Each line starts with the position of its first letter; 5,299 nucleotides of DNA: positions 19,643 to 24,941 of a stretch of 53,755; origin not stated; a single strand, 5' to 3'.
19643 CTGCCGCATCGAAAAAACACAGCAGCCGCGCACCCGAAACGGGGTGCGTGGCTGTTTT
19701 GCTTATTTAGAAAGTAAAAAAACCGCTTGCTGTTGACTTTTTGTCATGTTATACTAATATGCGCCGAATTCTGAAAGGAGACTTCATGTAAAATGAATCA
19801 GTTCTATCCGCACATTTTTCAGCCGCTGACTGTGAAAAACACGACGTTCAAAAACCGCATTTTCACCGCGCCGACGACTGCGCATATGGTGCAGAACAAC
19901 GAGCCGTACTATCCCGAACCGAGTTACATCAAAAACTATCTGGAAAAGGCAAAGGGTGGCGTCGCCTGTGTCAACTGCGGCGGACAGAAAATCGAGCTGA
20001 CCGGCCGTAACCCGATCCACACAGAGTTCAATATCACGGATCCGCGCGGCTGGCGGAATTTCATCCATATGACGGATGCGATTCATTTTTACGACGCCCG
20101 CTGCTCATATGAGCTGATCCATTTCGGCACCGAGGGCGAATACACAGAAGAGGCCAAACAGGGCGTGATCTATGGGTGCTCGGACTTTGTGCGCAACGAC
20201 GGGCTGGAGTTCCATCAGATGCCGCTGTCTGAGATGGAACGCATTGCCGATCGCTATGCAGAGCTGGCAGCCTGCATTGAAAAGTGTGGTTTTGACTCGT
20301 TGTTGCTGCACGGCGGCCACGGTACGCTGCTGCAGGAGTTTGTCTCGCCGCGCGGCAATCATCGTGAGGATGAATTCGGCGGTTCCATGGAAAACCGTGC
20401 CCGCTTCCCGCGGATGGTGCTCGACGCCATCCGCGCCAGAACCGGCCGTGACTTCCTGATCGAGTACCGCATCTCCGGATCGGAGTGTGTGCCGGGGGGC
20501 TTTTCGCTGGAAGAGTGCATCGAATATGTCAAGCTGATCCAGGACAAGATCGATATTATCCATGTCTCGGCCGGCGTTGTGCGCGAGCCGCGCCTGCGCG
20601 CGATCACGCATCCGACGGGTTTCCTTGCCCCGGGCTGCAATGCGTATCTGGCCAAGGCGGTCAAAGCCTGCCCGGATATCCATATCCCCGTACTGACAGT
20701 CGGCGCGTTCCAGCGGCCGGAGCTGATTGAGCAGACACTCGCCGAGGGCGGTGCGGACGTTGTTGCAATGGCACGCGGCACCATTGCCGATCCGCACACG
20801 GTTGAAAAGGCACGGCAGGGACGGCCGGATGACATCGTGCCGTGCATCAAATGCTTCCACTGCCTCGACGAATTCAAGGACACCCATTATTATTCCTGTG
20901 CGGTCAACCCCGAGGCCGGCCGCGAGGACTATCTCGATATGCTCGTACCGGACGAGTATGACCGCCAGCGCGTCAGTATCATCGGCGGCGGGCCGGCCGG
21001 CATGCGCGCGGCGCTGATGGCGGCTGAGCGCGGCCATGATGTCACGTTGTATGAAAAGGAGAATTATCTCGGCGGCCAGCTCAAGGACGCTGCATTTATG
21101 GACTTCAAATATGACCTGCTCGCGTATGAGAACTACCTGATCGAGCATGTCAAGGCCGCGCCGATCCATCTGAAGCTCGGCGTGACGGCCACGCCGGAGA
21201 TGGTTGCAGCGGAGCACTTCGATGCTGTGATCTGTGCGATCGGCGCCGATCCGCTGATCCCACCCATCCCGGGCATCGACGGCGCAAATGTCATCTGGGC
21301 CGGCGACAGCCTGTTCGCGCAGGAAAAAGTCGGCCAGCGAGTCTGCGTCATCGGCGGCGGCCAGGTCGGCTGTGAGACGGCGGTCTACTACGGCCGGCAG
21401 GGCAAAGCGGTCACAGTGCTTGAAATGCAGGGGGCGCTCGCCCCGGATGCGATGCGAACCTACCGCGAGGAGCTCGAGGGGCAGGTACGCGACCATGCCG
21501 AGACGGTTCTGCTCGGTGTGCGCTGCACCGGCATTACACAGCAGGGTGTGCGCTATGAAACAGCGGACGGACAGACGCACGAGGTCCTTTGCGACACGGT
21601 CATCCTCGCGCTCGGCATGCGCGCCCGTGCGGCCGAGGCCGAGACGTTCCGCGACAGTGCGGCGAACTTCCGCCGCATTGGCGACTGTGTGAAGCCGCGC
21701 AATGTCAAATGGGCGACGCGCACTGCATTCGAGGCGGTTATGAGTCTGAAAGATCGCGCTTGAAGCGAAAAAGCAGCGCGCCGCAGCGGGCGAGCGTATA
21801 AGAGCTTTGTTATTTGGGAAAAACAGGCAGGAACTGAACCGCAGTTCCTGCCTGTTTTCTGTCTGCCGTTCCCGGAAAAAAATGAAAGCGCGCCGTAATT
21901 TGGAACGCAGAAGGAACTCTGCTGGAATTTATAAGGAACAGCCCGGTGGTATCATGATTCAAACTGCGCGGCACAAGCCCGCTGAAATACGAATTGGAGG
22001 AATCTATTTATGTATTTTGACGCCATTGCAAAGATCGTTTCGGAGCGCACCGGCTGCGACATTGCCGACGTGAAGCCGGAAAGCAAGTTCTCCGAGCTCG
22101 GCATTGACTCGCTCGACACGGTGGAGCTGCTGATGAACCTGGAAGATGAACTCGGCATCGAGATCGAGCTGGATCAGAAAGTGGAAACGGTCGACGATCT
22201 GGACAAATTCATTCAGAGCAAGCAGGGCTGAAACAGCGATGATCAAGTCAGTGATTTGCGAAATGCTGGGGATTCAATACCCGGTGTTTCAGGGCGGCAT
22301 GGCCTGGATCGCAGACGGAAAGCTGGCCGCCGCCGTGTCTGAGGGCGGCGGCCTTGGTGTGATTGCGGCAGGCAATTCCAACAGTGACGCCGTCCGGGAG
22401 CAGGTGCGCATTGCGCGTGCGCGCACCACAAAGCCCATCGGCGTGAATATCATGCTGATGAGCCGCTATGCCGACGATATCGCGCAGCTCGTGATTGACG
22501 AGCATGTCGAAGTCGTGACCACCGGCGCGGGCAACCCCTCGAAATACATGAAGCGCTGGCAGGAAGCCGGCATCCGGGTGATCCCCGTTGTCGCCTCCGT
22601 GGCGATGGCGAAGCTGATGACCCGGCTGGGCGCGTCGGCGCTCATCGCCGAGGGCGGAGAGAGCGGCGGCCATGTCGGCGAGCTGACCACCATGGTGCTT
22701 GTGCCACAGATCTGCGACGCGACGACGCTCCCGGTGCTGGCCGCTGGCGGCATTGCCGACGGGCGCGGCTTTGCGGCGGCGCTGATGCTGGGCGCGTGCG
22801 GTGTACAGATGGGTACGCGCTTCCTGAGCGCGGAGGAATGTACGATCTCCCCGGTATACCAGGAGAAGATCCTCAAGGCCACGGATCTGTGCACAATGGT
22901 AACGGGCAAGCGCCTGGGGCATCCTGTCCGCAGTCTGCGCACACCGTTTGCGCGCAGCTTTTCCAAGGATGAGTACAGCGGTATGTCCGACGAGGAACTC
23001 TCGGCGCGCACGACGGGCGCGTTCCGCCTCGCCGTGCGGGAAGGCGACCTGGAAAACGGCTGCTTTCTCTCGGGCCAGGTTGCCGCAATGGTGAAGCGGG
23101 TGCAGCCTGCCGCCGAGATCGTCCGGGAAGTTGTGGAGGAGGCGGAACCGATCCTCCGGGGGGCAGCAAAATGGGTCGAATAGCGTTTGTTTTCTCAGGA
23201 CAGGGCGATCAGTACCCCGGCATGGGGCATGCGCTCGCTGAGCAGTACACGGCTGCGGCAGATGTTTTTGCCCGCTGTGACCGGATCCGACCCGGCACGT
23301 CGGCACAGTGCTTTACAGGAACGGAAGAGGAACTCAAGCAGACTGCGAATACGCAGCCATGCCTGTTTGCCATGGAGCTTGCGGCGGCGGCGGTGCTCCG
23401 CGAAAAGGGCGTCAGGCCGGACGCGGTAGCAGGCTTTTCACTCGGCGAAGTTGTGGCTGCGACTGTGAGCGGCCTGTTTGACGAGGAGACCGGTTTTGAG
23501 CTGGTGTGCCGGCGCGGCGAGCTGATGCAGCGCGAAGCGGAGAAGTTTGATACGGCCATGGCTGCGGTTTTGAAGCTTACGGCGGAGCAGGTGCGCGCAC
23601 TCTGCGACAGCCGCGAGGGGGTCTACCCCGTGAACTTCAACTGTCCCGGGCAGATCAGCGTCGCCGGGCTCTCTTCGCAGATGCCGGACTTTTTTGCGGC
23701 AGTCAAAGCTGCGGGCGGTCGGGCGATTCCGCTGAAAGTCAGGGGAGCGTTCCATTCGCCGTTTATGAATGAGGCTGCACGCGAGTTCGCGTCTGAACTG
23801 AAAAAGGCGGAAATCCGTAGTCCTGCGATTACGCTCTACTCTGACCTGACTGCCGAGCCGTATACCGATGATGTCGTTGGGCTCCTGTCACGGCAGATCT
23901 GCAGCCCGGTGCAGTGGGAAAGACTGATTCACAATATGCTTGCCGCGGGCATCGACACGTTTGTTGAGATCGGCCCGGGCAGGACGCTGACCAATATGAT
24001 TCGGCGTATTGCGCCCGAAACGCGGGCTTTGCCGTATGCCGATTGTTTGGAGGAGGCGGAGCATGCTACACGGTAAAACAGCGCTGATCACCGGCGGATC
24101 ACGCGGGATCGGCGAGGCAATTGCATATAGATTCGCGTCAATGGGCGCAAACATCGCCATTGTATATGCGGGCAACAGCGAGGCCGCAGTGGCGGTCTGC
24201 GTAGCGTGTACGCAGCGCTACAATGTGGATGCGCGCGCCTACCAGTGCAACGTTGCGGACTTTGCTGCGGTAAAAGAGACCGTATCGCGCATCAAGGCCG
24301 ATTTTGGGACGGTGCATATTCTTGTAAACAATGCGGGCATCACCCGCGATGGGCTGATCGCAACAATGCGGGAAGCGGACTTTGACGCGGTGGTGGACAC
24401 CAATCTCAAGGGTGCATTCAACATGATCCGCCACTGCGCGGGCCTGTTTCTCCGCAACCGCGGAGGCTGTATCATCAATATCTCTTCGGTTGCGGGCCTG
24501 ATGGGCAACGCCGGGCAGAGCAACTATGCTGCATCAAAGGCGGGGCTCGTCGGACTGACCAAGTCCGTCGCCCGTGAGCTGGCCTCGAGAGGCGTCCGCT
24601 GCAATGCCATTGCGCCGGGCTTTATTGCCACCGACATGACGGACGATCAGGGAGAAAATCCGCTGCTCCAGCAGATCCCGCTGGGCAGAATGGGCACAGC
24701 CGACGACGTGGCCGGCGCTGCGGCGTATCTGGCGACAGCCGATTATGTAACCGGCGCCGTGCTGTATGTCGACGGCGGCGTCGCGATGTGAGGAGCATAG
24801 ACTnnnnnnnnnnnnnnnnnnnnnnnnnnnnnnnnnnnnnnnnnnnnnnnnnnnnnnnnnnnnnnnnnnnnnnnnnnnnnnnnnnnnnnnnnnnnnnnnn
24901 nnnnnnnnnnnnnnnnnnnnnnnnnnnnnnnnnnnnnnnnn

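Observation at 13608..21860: Island made only of flavoenzymes: 2 KstD/fumarate-reductase-like FAD enzymes + 2 FMN/[4Fe-4S]/FAD ene-reductases + Isf-like flavoprotein, with no regulator or transporter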

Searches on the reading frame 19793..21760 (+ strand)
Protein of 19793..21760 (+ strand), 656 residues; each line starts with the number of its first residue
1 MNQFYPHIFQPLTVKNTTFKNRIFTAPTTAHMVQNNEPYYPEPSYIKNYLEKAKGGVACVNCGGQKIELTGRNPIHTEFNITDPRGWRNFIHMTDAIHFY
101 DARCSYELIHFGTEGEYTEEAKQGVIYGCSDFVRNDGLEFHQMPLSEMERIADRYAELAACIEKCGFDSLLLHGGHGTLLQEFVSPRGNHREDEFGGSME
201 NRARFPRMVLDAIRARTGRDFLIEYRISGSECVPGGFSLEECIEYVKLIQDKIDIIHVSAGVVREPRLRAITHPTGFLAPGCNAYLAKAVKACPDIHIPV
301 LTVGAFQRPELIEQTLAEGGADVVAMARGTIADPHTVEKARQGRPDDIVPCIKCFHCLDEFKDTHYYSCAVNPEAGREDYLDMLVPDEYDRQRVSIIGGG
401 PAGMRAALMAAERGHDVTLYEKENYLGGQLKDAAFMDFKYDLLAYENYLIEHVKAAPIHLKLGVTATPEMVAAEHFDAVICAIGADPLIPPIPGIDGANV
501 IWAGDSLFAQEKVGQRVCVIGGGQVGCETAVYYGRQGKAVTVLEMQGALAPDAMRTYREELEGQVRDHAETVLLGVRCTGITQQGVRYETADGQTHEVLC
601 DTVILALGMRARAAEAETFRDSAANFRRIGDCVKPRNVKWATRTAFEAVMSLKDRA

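Call 10: search_protein_families(library=pfam, proteins=[window:19793-21760:+])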
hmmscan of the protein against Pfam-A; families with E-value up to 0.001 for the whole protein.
window:19793-21760:+ (656 aa): 16 families
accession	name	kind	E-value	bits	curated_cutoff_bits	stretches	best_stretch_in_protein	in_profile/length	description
PF00724.26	Oxidored_FMN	-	1.3e-52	179.6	27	1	8-346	2-341/342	NADH:flavin oxidoreductase / NADH oxidase family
PF07992.20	Pyr_redox_2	-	1.6e-28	100.4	26.1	1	393-616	2-244/291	Pyridine nucleotide-disulphide oxidoreductase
PF13450.12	NAD_binding_8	-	4.1e-13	49.8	21.9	1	396-442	1-47/68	NAD(P)-binding Rossmann-like domain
PF13738.12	Pyr_redox_3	-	6.6e-13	49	30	1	477-612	126-270/305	Pyridine nucleotide-disulphide oxidoreductase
PF00070.33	Pyr_redox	-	9.3e-13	48.9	22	1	516-585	1-70/82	Pyridine nucleotide-disulphide oxidoreductase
PF12831.13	FAD_oxidored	-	3.6e-11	43.5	27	1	394-433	2-41/416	FAD dependent oxidoreductase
PF01266.30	DAO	-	7.3e-11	42.6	27.9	2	394-429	2-38/353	FAD dependent oxidoreductase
PF03486.20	HI0933_like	-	5.5e-09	36.3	50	1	393-430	2-39/244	HI0933-like protein Rossmann domain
PF00890.30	FAD_binding_2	-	1.1e-07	31.8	20.4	1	396-430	4-38/414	FAD binding domain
PF01262.27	AlaDh_PNT_C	-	3.4e-07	30.4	23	0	391-437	28-74/214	Alanine dehydrogenase/PNT, C-terminal domain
PF01134.28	GIDA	-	1e-06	28.5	22.1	1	394-422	2-30/391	Glucose inhibited division protein A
PF13241.12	NAD_binding_7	-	5e-06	27.5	22.1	0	514-567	7-61/104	Putative NAD(P)-binding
PF01593.30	Amino_oxidase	-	2.4e-05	24.2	19.8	0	402-441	2-41/443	Flavin containing amine oxidoreductase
PF03721.20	UDPG_MGDP_dh_N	-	4e-05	23.7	27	0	515-546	1-32/187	UDP-glucose/GDP-mannose dehydrogenase family, NAD binding domain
PF02737.24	3HCDH_N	-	4.2e-05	24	22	0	517-568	2-53/180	3-hydroxyacyl-CoA dehydrogenase, NAD binding domain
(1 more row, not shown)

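Call 23: search_protein_families(library=ncbifam, max_evalue=0.00001, proteins=[window:19793-21760:+])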
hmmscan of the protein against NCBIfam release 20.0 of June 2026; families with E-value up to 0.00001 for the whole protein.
window:19793-21760:+ (656 aa): 80 families (the best 25 are shown)
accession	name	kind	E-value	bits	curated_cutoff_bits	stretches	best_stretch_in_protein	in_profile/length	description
NF045599.1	bili_reduct_long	exception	1.2e-114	383.9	750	1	8-651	1-640/641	bilirubin reductase, long form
TIGR03997.1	mycofact_OYE_2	equivalog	6.2e-109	365.2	793.15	1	7-644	1-637/645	mycofactocin system FadH/OYE family oxidoreductase 2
NF041087.1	bile_acid_BaiCD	equivalog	5.6e-106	355.1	825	1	5-651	1-641/642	bile acid Fe-S flavoenzyme BaiCD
NF045592.1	bili_reduct_N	equivalog_domain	1.1e-48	166.2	425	1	8-372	2-363/363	bilirubin reductase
TIGR03996.1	mycofact_OYE_1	hypoth_equivalog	6.1e-45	153.8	627.9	1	95-642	83-626/633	mycofactocin system FadH/OYE family oxidoreductase 1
NF010047.0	PRK13523.1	equivalog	8.9e-38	130.1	431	1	7-342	4-322/339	NADPH dehydrogenase NamA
NF006101.0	PRK08255.1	equivalog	8.9e-38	129.9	1078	1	5-337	396-728/768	bifunctional salicylyl-CoA 5-hydroxylase/oxidoreductase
TIGR01350.1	lipoamide_DH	equivalog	4.5e-22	78.4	408.8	1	472-614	128-272/461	dihydrolipoyl dehydrogenase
NF007899.0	PRK10605.1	subfamily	1.9e-21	76.8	403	1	7-342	5-339/365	N-ethylmaleimide reductase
NF009410.0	PRK12771.1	subfamily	1.4e-20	73.4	516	1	387-620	134-391/566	NAD(P)-binding protein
NF004991.0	PRK06370.1-3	subfamily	2.2e-17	62.8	620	1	475-609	164-300/509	FAD-containing oxidoreductase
TIGR02053.1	MerA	equivalog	3.3e-17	62.6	454.45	1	474-611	128-268/465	mercury(II) reductase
NF010311.1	PRK13748.1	subfamily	1.3e-15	57.3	600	1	473-612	229-365/560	mercury(II) reductase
NF004943.0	PRK06292.2-1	equivalog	2e-14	53.3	432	1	473-613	129-272/456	dihydrolipoyl dehydrogenase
TIGR01317.1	GOGAT_sm_gam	subfamily_domain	2.4e-14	53.1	447.7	1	384-512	136-266/485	glutamate synthase small subunit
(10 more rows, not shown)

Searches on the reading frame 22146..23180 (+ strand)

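Call 10: search_protein_families(library=pfam, proteins=[window:22146-23180:+])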
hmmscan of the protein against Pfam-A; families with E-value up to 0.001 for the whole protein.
window:22146-23180:+ (345 aa): 2 families
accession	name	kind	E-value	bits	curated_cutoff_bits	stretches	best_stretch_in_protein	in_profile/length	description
PF03060.21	NMO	-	5.7e-70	236.8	28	2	114-332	107-331/331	Nitronate monooxygenase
PF00478.31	IMPDH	-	4e-07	29.8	25.6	0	28-113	18-83/345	IMP dehydrogenase / GMP reductase domain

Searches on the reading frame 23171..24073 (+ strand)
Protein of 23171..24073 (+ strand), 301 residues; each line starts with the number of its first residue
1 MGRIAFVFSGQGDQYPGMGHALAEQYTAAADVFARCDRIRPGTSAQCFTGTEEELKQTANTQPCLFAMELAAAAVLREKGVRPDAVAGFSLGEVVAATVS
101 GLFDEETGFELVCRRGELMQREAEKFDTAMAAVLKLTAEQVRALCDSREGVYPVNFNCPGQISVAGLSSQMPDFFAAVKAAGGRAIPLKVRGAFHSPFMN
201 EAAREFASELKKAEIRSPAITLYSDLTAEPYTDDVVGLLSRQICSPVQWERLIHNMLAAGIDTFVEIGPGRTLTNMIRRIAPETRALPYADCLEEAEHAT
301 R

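Call 10: search_protein_families(library=pfam, proteins=[window:23171-24073:+])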
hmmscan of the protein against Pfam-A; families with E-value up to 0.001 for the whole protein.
window:23171-24073:+ (301 aa): 1 family
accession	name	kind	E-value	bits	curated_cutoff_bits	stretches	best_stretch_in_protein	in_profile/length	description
PF00698.26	Acyl_transf_1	-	3.3e-43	148.8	32.7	1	6-279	2-277/319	Acyl transferase domain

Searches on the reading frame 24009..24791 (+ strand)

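Call 13: search_protein_families(library=pfam, max_evalue=0.00001, proteins=[window:24009-24791:+])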
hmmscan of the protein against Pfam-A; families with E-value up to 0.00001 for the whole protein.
window:24009-24791:+ (260 aa): 4 families
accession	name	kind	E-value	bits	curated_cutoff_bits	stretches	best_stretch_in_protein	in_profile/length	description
PF13561.12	adh_short_C2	-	3.4e-61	207.3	27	1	32-258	6-235/236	Enoyl-(Acyl carrier protein) reductase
PF00106.31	adh_short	-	6.4e-60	202.4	26.6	1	23-216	1-192/195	short chain dehydrogenase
PF08659.16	KR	-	5e-23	82.4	22.6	1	24-186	2-162/180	KR domain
PF23441.1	SDR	-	2.9e-06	27.3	27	0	21-259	6-256/258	SDR-like rossmann domain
